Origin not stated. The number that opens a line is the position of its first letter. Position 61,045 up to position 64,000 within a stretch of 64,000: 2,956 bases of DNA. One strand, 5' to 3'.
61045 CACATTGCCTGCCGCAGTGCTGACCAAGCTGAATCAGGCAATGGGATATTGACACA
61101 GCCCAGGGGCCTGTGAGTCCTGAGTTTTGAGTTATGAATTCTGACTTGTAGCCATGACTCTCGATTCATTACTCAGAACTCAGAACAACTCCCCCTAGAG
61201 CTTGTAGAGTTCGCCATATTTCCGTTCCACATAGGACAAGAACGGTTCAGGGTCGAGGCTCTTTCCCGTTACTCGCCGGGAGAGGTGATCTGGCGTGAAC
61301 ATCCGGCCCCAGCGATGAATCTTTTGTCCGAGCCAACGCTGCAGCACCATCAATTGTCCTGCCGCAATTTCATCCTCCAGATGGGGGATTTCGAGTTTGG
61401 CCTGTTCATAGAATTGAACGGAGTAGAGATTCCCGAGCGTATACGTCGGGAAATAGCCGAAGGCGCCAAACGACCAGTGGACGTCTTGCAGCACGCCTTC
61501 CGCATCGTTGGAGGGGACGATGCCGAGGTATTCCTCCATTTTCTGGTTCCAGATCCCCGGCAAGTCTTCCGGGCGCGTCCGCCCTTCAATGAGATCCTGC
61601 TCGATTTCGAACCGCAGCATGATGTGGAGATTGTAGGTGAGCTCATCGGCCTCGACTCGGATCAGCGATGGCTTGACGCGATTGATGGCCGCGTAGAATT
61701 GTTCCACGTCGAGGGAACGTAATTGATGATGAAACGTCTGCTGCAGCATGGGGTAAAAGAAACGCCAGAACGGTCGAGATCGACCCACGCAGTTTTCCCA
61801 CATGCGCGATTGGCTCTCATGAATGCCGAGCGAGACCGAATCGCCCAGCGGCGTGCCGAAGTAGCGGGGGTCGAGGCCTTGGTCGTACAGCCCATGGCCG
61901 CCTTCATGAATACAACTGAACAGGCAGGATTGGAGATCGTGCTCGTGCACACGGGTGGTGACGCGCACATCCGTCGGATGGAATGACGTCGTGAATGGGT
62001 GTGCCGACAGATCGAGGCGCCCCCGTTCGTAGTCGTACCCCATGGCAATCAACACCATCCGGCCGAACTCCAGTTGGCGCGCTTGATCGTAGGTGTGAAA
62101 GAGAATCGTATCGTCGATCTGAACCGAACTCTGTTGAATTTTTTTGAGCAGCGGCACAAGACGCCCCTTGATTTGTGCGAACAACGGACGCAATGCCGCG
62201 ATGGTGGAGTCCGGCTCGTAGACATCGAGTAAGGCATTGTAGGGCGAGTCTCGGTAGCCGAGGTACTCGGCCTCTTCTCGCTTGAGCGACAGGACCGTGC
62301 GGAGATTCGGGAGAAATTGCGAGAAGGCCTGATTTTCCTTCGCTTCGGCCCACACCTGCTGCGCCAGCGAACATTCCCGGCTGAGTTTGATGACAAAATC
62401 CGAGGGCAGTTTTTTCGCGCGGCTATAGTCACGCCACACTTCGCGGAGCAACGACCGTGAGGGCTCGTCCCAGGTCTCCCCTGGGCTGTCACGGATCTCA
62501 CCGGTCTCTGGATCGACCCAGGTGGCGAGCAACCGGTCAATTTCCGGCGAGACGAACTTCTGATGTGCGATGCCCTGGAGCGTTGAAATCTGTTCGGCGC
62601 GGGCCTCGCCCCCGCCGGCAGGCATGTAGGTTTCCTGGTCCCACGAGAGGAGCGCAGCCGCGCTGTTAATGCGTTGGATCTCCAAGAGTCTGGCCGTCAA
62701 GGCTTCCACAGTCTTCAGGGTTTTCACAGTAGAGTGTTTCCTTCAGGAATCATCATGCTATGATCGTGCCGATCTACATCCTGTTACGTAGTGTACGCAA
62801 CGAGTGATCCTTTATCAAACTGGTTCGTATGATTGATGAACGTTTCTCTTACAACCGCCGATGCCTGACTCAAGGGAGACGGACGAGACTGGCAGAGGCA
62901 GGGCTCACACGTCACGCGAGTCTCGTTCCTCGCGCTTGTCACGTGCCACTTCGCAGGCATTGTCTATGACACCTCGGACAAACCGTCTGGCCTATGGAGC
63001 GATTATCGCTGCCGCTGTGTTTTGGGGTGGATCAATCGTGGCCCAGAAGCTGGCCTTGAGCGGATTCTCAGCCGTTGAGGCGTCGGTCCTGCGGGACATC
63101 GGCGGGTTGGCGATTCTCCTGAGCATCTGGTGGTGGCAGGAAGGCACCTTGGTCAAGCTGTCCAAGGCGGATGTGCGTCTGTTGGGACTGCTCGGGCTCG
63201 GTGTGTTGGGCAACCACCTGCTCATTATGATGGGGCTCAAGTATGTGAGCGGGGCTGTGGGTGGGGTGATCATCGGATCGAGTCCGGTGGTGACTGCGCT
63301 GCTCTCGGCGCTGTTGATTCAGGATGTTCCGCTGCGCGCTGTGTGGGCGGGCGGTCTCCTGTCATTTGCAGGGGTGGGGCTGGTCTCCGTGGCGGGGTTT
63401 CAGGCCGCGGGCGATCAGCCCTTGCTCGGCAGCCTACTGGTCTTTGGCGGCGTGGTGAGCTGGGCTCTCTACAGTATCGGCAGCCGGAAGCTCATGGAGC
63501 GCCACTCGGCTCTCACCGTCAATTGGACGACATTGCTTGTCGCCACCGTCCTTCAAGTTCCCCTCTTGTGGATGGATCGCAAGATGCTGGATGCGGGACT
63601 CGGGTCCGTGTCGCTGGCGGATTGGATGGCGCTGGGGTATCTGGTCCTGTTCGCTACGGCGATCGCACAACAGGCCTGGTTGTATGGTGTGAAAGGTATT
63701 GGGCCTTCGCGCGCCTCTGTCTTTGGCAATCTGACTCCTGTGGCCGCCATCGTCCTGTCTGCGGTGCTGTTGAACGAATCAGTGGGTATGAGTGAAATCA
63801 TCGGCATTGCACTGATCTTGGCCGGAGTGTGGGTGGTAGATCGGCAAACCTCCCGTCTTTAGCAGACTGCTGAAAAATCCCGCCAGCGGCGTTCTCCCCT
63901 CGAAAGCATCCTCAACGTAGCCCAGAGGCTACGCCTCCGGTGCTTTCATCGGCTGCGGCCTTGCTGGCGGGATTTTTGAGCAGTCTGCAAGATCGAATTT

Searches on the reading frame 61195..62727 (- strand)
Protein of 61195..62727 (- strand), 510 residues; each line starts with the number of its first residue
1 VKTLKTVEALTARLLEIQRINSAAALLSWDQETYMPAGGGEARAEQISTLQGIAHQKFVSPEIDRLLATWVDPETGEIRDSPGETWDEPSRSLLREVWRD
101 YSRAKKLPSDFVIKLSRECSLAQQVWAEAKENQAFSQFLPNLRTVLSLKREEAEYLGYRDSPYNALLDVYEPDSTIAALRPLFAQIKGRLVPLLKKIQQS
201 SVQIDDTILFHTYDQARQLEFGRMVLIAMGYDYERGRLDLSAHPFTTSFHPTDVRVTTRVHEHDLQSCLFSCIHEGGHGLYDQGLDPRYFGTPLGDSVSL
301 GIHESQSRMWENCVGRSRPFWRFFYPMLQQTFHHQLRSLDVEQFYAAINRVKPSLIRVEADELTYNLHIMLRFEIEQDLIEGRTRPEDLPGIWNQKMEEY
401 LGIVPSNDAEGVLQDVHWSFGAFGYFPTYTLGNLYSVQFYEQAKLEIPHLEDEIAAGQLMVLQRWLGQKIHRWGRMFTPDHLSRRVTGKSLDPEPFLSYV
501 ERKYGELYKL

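Call 90: search_protein_families(library=pfam, proteins=[window:61195-62727:-], max_evalue=0.00001)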
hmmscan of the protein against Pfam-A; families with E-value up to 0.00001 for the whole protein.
window:61195-62727:- (510 aa): 1 family
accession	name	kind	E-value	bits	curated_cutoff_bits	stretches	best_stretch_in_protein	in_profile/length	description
PF02074.21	Peptidase_M32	-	7.6e-180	599.1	25.1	1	11-504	3-489/489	Carboxypeptidase Taq (M32) metallopeptidase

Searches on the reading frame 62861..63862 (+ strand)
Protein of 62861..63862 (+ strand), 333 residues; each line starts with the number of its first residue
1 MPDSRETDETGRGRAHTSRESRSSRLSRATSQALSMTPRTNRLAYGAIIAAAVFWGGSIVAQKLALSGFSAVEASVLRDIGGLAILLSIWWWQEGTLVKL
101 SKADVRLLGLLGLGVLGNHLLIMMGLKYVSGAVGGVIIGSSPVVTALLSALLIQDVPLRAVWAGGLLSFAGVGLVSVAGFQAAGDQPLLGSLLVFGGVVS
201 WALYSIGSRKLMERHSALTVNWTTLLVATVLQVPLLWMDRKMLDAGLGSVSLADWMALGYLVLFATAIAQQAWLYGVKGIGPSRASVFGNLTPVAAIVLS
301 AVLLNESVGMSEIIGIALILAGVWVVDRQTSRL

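Call 52: search_protein_families(library=pfam, proteins=[window:62861-63862:+], max_evalue=0.00001)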
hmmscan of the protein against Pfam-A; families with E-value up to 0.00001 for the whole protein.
window:62861-63862:+ (333 aa): 2 families
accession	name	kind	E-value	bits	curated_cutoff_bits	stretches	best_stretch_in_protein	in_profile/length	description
PF00892.27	EamA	-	1.3e-43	149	28.2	2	189-326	2-133/135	EamA-like transporter family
PF03151.22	TPT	-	1.2e-06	28.5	30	1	83-325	43-289/291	Triose-phosphate Transporter family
